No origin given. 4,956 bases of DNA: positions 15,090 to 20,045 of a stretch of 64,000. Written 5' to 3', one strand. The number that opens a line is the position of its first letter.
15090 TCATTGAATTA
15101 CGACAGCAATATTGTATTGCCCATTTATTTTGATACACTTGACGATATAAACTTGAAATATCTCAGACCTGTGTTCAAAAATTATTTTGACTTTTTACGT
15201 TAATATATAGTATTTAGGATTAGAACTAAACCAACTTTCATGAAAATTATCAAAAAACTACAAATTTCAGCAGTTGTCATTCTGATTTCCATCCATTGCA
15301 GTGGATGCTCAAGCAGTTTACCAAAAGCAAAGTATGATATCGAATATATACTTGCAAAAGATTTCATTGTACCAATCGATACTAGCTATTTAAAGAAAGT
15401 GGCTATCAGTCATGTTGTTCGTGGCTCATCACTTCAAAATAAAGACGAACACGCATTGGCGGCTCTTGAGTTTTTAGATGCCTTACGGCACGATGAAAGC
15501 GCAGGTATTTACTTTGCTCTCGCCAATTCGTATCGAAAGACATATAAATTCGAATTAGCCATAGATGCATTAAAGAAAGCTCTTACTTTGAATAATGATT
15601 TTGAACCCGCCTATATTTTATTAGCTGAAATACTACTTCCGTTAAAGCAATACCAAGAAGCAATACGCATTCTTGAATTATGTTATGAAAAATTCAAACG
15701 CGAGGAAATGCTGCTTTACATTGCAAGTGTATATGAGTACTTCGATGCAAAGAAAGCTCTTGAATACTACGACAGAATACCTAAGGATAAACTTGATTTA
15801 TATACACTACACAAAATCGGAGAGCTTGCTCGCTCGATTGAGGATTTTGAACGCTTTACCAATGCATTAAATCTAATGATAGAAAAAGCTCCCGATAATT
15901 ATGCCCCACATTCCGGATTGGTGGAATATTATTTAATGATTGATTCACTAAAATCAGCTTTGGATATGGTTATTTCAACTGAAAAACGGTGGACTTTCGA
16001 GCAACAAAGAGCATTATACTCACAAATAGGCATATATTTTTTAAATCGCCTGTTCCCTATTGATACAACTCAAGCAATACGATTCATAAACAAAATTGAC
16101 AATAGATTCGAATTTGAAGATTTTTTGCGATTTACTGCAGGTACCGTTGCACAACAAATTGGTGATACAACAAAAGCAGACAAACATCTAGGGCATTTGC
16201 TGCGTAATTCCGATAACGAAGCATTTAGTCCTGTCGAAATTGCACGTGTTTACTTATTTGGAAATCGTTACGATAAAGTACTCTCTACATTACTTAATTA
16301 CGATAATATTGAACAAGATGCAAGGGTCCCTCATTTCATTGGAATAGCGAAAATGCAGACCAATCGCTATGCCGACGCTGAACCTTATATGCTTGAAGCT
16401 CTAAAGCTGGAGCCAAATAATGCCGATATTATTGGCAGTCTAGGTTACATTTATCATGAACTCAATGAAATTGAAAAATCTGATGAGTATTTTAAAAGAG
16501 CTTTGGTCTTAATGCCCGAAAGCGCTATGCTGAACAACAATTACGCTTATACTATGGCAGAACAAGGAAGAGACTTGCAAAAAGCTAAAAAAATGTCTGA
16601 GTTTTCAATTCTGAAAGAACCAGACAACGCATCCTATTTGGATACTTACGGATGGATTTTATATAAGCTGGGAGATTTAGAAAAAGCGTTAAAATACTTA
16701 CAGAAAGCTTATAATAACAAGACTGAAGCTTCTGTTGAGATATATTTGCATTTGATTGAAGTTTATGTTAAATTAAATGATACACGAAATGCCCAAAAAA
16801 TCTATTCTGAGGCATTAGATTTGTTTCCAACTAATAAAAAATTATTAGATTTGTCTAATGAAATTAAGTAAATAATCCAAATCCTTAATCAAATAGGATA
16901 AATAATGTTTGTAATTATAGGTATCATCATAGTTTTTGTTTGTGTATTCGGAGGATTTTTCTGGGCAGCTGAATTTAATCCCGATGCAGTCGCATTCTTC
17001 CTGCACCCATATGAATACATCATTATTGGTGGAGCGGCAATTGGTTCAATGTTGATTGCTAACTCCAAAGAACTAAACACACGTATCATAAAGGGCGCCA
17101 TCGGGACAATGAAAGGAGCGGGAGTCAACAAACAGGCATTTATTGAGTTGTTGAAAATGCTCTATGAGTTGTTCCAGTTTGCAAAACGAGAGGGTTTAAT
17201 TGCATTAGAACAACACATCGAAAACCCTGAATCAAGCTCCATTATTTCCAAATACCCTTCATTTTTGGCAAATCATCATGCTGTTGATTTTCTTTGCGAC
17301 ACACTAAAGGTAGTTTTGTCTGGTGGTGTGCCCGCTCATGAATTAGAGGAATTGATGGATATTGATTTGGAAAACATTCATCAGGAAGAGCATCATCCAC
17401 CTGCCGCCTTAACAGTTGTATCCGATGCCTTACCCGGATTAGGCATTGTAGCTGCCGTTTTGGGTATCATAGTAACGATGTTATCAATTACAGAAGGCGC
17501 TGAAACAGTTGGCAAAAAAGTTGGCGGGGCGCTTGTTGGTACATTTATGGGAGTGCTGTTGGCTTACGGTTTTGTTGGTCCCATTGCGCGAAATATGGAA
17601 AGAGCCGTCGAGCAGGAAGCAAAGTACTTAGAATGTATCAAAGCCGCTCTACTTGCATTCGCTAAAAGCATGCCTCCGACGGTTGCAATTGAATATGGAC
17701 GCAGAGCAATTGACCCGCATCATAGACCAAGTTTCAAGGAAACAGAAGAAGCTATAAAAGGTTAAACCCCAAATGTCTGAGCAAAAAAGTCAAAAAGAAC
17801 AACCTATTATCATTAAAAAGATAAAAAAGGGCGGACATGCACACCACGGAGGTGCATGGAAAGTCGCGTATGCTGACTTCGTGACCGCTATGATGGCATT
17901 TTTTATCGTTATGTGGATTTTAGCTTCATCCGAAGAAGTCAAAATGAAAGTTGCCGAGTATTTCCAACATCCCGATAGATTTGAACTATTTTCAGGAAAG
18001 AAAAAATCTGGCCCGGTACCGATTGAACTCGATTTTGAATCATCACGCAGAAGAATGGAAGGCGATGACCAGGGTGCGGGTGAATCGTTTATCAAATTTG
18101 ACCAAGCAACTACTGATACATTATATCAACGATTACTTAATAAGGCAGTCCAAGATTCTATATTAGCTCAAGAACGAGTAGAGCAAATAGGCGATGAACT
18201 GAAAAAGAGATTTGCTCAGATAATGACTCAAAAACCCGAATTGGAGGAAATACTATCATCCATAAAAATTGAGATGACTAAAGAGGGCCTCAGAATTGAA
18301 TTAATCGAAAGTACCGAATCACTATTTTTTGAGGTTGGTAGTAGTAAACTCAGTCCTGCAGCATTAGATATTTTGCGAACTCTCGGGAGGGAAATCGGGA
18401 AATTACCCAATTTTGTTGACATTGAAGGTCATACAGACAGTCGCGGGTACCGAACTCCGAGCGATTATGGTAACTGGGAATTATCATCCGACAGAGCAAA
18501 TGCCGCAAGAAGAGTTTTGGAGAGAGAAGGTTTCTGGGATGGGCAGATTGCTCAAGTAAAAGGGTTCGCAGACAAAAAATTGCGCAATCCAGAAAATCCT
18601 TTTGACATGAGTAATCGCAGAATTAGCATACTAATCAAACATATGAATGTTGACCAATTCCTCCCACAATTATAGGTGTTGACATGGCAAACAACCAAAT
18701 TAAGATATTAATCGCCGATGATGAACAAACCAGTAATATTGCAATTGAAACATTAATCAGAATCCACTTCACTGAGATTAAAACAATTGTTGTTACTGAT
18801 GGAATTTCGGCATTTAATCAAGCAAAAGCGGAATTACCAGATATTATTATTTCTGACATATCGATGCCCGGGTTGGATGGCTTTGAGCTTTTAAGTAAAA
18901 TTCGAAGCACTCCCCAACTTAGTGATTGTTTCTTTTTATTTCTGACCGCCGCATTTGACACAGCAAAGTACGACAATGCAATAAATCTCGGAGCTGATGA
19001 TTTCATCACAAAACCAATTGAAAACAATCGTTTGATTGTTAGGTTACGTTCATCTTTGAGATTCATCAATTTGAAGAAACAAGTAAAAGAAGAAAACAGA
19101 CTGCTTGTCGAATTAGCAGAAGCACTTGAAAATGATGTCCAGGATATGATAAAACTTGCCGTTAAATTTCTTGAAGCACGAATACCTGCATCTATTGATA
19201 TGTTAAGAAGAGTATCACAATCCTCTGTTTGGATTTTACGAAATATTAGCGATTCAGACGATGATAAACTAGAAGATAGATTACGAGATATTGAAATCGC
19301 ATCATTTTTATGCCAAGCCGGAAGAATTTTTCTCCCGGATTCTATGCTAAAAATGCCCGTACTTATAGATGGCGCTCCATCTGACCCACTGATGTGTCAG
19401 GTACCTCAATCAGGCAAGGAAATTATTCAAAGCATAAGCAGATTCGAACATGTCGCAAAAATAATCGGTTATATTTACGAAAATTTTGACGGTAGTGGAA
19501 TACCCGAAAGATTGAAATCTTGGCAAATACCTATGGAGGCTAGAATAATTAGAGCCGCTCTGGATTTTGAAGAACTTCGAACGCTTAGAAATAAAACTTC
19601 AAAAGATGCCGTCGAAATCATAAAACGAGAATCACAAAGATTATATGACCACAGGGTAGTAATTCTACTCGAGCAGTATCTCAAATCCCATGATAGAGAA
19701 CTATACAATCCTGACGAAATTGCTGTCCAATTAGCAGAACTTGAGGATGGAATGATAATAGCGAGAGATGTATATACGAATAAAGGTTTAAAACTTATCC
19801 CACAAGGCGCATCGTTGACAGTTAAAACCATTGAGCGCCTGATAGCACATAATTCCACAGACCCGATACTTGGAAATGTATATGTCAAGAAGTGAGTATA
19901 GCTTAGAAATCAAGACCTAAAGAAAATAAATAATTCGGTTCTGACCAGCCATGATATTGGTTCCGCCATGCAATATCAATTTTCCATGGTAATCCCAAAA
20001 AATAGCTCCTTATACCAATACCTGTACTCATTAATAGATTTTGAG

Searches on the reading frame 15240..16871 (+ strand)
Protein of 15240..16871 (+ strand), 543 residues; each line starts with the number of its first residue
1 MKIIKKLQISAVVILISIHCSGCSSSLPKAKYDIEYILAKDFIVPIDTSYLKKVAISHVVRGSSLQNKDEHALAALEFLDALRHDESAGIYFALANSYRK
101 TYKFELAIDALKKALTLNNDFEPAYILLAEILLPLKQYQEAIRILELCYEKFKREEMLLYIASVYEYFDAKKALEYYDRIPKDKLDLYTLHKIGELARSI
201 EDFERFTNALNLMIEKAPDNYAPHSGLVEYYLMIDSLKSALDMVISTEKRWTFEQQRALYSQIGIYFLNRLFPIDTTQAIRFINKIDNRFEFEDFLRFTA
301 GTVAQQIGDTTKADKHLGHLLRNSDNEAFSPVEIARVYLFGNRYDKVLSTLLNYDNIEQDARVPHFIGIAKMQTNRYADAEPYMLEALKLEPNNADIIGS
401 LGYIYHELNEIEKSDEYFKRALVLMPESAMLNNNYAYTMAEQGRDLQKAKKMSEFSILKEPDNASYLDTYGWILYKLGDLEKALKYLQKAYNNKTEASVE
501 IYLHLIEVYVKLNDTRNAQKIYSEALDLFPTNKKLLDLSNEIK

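Call 5: search_protein_families(library=pfam, proteins=[window:15240-16871:+], max_evalue=0.1)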
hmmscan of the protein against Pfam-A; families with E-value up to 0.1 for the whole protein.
window:15240-16871:+ (543 aa): 28 families (the best 25 are shown)
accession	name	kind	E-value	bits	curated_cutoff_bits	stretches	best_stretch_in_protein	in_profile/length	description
PF13181.12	TPR_8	-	1.2e-24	84.8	25.7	5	89-120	2-33/34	Tetratricopeptide repeat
PF07719.23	TPR_2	-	2.5e-24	83.8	27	4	465-491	2-28/34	Tetratricopeptide repeat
PF00515.34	TPR_1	-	6.4e-20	70.5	27.8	3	90-120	3-33/34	Tetratricopeptide repeat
PF13424.12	TPR_12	-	8.2e-20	71.2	30.1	3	432-494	6-75/77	Tetratricopeptide repeat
PF14559.12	TPR_19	-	4.1e-19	69.1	25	3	103-146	6-49/68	Tetratricopeptide repeat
PF13428.12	TPR_14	-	1.3e-16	59.8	23.5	2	90-131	3-44/44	Tetratricopeptide repeat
PF13431.12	TPR_17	-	1.1e-15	56.9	24.4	2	384-413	2-31/34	Tetratricopeptide repeat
PF13432.12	TPR_16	-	6.2e-14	52.6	32.7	2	368-424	4-60/65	Tetratricopeptide repeat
PF23914.1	TPR_CcmH_CycH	-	2.5e-12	47.3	42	1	388-491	43-148/158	Cytochrome c-type biogenesis protein H TPR domain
PF13176.12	TPR_7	-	1.3e-10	40.9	27.9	0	92-121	3-32/36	Tetratricopeptide repeat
PF12895.13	ANAPC3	-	3.3e-10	40.5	27.2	1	81-146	18-80/82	Anaphase-promoting complex, cyclosome, subunit 3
PF13174.12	TPR_6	-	3.8e-10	40.2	26.3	0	470-490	6-26/33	Tetratricopeptide repeat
PF13371.12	TPR_9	-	2.9e-09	37.2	35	1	441-491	6-56/73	Tetratricopeptide repeat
PF13374.12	TPR_10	-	4.3e-09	36.5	27.5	0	465-490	3-28/42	Tetratricopeptide repeat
PF25062.1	ARM_TT21_N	-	6.9e-09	36.2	40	2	68-141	149-221/222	Tetratricopeptide repeat protein 21 N-terminal ARM repeat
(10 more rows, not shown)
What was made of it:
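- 15240..16871 (+): TPR lipoprotein gene, 36 nt downstream. It follows the Rhs-like gene in all five lineages and is a possible partner. Pfam TPR families (call 5).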

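Call 6: search_protein_families(library=ncbifam, proteins=[window:15240-16871:+], max_evalue=0.1)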
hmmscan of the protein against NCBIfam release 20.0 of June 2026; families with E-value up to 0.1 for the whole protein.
window:15240-16871:+ (543 aa): 23 families
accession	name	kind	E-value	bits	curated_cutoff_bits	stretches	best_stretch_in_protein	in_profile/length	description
TIGR02917.1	PEP_TPR_lipo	equivalog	5.4e-32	110.6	312.2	3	401-525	776-897/899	XrtA/PEP-CTERM system TPR-repeat protein PrsT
TIGR02521.1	type_IV_pilW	equivalog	4.9e-25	88.5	154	3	367-452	37-121/234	type IV pilus biogenesis/stability protein PilW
NF040959.1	MamA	equivalog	4.5e-21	75.2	200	3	302-444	45-188/204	magnetosome protein MamA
NF007302.0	PRK09782.1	equivalog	2e-12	45.9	1223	1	276-442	528-693/990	phage receptor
TIGR00540.1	TPR_hemY_coli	hypoth_equivalog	4.9e-12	45.3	142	2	450-525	312-385/385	heme biosynthesis-associated TPR protein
TIGR02552.1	LcrH_SycD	equivalog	1e-10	41.5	104.8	2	434-541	23-128/136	SycD/LcrH family type III secretion system chaperone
NF033920.0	C39_PA2778_fam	equivalog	2.1e-10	40.4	150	2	373-453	168-247/255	PA2778 family cysteine peptidase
NF047371.1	FlcA_CTERM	equivalog_domain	8.8e-10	37.7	300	2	67-165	134-235/646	periplasmic flagellar collar protein FlcA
NF033762.1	social_mot_Tgl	equivalog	3.2e-09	36.5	225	1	359-495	29-167/252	social motility TPR repeat lipoprotein Tgl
TIGR03939.1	PGA_TPR_OMP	equivalog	9.8e-08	30.7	366.65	2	308-478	33-202/800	poly-beta-1,6 N-acetyl-D-glucosamine export porin PgaA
NF008757.0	PRK11788.1-5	equivalog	1.1e-07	31.3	363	1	84-153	176-245/388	lipopolysaccharide assembly protein LapB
NF008756.0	PRK11788.1-4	equivalog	2.7e-07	30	474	1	87-181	179-275/389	lipopolysaccharide assembly protein LapB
NF052400.1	M48_BAM_BepA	equivalog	2.8e-07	29.7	570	2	445-524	322-400/483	beta-barrel assembly-enhancing protease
NF052415.1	T3SS_chap_SctY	equivalog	2.2e-06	28.1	70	0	459-527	35-105/106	type III secretion apparatus assembly chaperone SctY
NF009037.0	PRK12370.1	equivalog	3.4e-06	25.8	589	1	373-509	316-450/553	HilA/EilA family virulence transcriptional regulator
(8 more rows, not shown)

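Call 30: find_related_loci(query=A2, collection=genome_contigs, flank=10000)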
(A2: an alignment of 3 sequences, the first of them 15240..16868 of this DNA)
Query A2 (543 aa) in genome_contigs; peptide patterns used: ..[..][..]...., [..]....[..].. (x = any residue, [..] = any of these).
73 stretches matched a pattern; 3 encode a relative of the query (tblastn E <= 1e-3); 3 distinct loci.
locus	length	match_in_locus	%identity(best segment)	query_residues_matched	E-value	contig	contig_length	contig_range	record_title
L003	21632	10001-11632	55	1-543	0e+0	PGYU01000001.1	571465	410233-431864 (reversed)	MAG: Ignavibacteriae bacterium HGW-Ignavibacteriae-1 08E140C01_z5_2013_Ig3399_v2_scaffold_9, whole genome shotgun sequen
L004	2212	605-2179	31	9-528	3e-52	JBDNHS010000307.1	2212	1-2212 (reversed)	MAG: Candidatus Kapaibacterium sp. isolate concoct.33.ELB k141_721059, whole genome shotgun sequence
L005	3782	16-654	27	340-530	7e-10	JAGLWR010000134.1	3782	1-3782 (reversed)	MAG: Methanomicrobia archaeon isolate RS_12_29 ZL285.bin.29.fa_134, whole genome shotgun sequence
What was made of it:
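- Tried and rejected: The second genome scan, using the TPR neighbour, found L003 (call 30).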

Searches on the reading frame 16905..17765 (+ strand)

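Call 23: search_protein_families(library=pfam, proteins=[window:16905-17765:+], max_evalue=0.00001)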
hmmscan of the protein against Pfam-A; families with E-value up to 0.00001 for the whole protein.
window:16905-17765:+ (286 aa): 2 families
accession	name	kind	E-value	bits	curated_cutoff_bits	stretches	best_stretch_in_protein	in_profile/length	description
PF20560.3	MotA_N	-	7.7e-22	77.8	27.3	1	4-97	1-91/91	Motility protein A N-terminal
PF01618.21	MotA_ExbB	-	3.6e-11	43.3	22.9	1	139-243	19-126/127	MotA/TolQ/ExbB proton channel family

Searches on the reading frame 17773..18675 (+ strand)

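Call 23: search_protein_families(library=pfam, proteins=[window:17773-18675:+], max_evalue=0.00001)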
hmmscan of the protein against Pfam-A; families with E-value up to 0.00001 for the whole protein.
window:17773-18675:+ (300 aa): 2 families
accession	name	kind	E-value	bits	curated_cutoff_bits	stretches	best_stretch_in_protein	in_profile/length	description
PF13677.11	MotB_plug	-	2.1e-18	66.1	24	1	15-66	2-56/58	Membrane MotB of proton-channel complex MotA/MotB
PF00691.25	OmpA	-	5.8e-13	49.5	27.2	1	185-275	1-89/98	OmpA family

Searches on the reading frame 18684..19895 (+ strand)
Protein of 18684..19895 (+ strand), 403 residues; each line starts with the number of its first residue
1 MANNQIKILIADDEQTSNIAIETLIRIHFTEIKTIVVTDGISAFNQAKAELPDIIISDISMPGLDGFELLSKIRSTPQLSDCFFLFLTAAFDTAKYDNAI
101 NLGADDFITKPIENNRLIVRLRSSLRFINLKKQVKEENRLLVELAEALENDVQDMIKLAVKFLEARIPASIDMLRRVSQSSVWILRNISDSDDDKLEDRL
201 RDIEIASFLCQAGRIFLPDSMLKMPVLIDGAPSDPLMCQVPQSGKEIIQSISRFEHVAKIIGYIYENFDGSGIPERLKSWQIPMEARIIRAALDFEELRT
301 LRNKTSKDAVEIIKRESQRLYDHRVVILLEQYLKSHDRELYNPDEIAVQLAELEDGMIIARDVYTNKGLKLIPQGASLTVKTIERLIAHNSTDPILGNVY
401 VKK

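Call 23: search_protein_families(library=pfam, proteins=[window:18684-19895:+], max_evalue=0.00001)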
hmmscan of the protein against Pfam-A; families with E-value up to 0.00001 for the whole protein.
window:18684-19895:+ (403 aa): 2 families
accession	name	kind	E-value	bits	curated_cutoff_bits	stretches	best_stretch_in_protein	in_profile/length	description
PF13487.12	HD_5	-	6.5e-23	81.8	27.2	1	197-325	36-170/170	HD domain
PF00072.30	Response_reg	-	2.5e-21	76.4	30.2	1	8-121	1-110/111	Response regulator receiver domain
